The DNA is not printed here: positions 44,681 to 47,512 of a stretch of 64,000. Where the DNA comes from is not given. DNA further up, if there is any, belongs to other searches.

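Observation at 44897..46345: Divergent Gly-radical loop and expanded charged loop in the GRE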

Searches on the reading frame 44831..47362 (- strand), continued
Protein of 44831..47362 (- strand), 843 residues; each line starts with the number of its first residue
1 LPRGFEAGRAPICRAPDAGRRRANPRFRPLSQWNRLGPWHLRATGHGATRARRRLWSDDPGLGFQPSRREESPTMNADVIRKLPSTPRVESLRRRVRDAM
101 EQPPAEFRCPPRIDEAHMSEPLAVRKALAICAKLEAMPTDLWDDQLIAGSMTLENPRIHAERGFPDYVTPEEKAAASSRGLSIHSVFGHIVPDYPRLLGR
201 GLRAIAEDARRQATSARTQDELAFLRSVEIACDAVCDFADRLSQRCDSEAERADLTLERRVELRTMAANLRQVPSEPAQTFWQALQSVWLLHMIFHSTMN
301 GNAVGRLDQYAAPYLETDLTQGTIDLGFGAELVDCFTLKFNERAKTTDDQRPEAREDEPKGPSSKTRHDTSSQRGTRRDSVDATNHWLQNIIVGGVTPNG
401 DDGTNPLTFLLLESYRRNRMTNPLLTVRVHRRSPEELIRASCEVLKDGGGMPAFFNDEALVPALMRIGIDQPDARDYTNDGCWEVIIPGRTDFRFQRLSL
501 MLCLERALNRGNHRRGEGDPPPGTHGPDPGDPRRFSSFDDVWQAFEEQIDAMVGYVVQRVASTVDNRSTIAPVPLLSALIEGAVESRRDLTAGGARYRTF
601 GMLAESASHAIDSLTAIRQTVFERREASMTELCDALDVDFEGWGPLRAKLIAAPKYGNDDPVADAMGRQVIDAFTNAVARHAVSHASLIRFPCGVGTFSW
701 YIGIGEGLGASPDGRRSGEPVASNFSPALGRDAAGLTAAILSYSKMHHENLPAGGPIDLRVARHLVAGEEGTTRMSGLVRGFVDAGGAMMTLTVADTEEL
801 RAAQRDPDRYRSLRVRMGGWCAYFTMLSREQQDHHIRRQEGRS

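Call 66: search_protein_families(library=pfam, proteins=[L079:6498-7865:-, L079:4526-5881:-, L079:5930-6391:-, L079:15125-16786:+, L079:16893-17804:+, L077:13506-15119:-, L077:4053-6419:+, L077:597-2918:+, L079:12312-13583:+, L036:4476-5876:+], max_evalue=0.0001)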
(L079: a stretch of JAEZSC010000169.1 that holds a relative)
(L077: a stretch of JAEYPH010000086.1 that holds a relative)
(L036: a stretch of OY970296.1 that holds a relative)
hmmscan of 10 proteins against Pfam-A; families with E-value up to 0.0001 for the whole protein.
L079:6498-7865:- (455 aa): 1 family
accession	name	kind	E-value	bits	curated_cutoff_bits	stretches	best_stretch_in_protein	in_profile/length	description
PF07690.21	MFS_1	-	7e-15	55.2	33.4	1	58-409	4-347/347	Major Facilitator Superfamily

L079:4526-5881:- (451 aa): 6 families
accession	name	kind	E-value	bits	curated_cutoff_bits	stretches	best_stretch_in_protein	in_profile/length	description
PF12833.13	HTH_18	-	5e-23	81.6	33.6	1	364-443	1-80/80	Helix-turn-helix domain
PF00165.29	HTH_AraC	-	2.5e-20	72.6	26.6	2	351-392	1-42/42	Bacterial regulatory helix-turn-helix proteins, AraC family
PF02311.25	AraC_binding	-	1.9e-17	63.7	21.1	1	186-316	12-134/135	AraC-like ligand binding domain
PF07883.17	Cupin_2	-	5.1e-07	29.8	27.2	1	186-238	7-59/70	Cupin domain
PF12852.13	Cupin_6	-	2.4e-06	27.9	26.7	0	193-233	29-72/183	Cupin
PF14525.12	AraC_binding_2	-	1.7e-05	25.1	27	1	175-262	33-108/173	AraC-binding-like domain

L079:5930-6391:- (153 aa): 0 families

L079:15125-16786:+ (553 aa): 1 family
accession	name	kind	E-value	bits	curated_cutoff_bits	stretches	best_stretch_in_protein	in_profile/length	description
PF01547.30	SBP_bac_1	-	1.4e-14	55.3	26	1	99-400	14-305/307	Bacterial extracellular solute-binding protein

L079:16893-17804:+ (303 aa): 1 family
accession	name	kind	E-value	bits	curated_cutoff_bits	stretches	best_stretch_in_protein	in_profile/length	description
PF00528.27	BPD_transp_1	-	7.5e-15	55.6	26.4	1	95-297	6-182/184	Binding-protein-dependent transport system inner membrane component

L077:13506-15119:- (537 aa): 6 families
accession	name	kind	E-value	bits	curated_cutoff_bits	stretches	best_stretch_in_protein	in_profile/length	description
PF00270.35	DEAD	-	9.6e-53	178.8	26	1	28-194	1-166/167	DEAD/DEAH box helicase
PF00271.37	Helicase_C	-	6e-36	123.5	23.5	1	230-338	2-110/110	Helicase conserved C-terminal domain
PF03880.21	DbpA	-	2.4e-16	60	25.6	1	465-533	2-70/72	DbpA RNA binding domain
PF25399.1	DeaD_dimer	-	7.2e-12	45.6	23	1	372-433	1-59/67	RNA helicase DeaD dimerization domain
PF04851.21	ResIII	-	3.9e-09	37.1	22.5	1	41-189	23-163/164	Type III restriction enzyme, res subunit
PF22590.2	Cas3-like_C_2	-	9e-06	26.4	27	1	244-338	3-105/106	CRISPR-associated nuclease/helicase Cas3, C-terminal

L077:4053-6419:+ (788 aa): 4 families
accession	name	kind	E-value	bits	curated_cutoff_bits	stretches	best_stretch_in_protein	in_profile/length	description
PF13599.13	Pentapeptide_4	-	4.1e-13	49.6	38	1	689-758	2-71/78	Pentapeptide repeat region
PF00805.28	Pentapeptide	-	4.8e-10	39.3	20.2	0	664-702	2-40/40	Pentapeptide repeats (8 copies)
PF13576.12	Pentapeptide_3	-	1.8e-06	28.5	27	0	681-723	2-47/48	Pentapeptide repeats (9 copies)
PF05729.18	NACHT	-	4.6e-06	27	26.7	1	236-367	3-137/167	NACHT domain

L077:597-2918:+ (773 aa): 3 families
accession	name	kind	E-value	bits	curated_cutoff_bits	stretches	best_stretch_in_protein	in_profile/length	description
PF22124.2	Glyco_hydro_95_cat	-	1.6e-133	446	27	1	272-685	2-408/408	Glycosyl hydrolase family 95 catalytic domain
PF14498.12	Glyco_hyd_65N_2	-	2.3e-49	168.9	27.7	1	18-252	1-232/234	Glycosyl hydrolase family 65, N-terminal domain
PF21307.2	Glyco_hydro_95_C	-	9.8e-22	77.7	27.6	1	687-750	1-64/94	Glycoside hydrolase family 95, C-terminal domain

L079:12312-13583:+ (423 aa): 9 families
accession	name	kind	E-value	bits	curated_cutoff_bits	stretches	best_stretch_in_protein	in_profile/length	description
PF12831.13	FAD_oxidored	-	1.6e-84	285.1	27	2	19-201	1-163/416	FAD dependent oxidoreductase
PF00890.30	FAD_binding_2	-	1e-13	51.7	20.4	1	19-59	1-41/414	FAD binding domain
PF01266.30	DAO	-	5.3e-10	39.8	27.9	1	19-57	1-40/353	FAD dependent oxidoreductase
PF01946.23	Thi4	-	2.4e-09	37.2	26.2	1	14-56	14-57/235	Thi4 family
PF04820.20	Trp_halogenase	-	1e-08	34.9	21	0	97-181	131-212/458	Tryptophan halogenase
PF07992.20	Pyr_redox_2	-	3.5e-07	30.4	26.1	1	18-70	1-55/291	Pyridine nucleotide-disulphide oxidoreductase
PF01134.28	GIDA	-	1e-06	28.5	22.1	1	19-181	1-149/391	Glucose inhibited division protein A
PF13450.12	NAD_binding_8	-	8e-06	26.5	21.9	1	22-57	1-36/68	NAD(P)-binding Rossmann-like domain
PF01494.25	FAD_binding_3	-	7.4e-05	22.6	22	0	18-49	2-33/349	FAD binding domain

L036:4476-5876:+ (466 aa): 3 families
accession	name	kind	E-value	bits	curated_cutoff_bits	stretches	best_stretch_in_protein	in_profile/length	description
PF12831.13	FAD_oxidored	-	4.4e-85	286.9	27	1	20-451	1-416/416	FAD dependent oxidoreductase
PF01134.28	GIDA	-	3.2e-05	23.6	22.1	1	20-49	1-30/391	Glucose inhibited division protein A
PF00890.30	FAD_binding_2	-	8.8e-05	22.3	20.4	1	20-55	1-36/414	FAD binding domain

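Call 68: list_cluster_members(proteins=[P0121, P0125, P0126, P0127, P0128, P0130, P0131, P0132, P0134, P0141])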
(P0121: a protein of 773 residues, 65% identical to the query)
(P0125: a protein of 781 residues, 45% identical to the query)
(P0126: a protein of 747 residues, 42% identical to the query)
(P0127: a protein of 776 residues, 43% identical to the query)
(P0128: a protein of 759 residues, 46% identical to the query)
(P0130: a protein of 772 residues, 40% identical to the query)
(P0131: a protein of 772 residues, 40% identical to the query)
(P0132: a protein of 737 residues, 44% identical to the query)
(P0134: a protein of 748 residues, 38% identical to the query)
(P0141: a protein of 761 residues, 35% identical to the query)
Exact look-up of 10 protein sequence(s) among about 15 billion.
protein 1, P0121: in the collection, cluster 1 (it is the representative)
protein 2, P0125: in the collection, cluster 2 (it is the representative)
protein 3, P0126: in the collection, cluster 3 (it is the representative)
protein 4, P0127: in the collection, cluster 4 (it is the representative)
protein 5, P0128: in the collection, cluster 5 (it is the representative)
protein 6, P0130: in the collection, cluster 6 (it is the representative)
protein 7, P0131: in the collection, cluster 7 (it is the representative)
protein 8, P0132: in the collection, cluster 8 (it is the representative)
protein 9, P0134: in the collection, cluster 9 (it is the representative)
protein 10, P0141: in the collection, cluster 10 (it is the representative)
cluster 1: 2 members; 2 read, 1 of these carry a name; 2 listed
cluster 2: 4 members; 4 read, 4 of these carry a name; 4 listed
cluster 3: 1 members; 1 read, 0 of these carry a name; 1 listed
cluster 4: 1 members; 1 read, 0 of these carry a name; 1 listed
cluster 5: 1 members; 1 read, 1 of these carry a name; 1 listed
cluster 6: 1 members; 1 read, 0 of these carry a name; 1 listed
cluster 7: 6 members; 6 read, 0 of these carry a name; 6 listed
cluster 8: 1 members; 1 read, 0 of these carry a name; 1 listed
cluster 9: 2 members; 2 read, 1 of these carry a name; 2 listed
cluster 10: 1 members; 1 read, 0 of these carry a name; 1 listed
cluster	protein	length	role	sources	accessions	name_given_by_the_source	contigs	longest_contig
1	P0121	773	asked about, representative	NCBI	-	-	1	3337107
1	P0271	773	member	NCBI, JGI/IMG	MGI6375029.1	MAG: pyruvate formate lyase family protein [Anaerolineae bacterium] | pyruvate-formate lyase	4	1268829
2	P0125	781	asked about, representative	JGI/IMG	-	formate C-acetyltransferase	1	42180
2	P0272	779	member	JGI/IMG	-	formate C-acetyltransferase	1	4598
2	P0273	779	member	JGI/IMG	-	formate C-acetyltransferase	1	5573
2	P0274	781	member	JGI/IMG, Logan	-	formate C-acetyltransferase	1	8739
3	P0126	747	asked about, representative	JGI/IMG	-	-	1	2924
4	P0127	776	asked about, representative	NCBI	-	-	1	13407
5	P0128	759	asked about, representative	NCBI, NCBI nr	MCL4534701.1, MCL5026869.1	MAG: hypothetical protein M1370_06020 [Bacteroidetes bacterium] | hypothetical protein [Bacteroidota bacterium]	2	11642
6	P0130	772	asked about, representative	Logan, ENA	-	-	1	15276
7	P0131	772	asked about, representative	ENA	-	-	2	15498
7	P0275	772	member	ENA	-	-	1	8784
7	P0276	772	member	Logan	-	-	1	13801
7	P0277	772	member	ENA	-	-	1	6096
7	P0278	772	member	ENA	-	-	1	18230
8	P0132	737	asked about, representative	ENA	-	-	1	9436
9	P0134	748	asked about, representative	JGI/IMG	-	formate C-acetyltransferase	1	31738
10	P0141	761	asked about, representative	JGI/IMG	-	-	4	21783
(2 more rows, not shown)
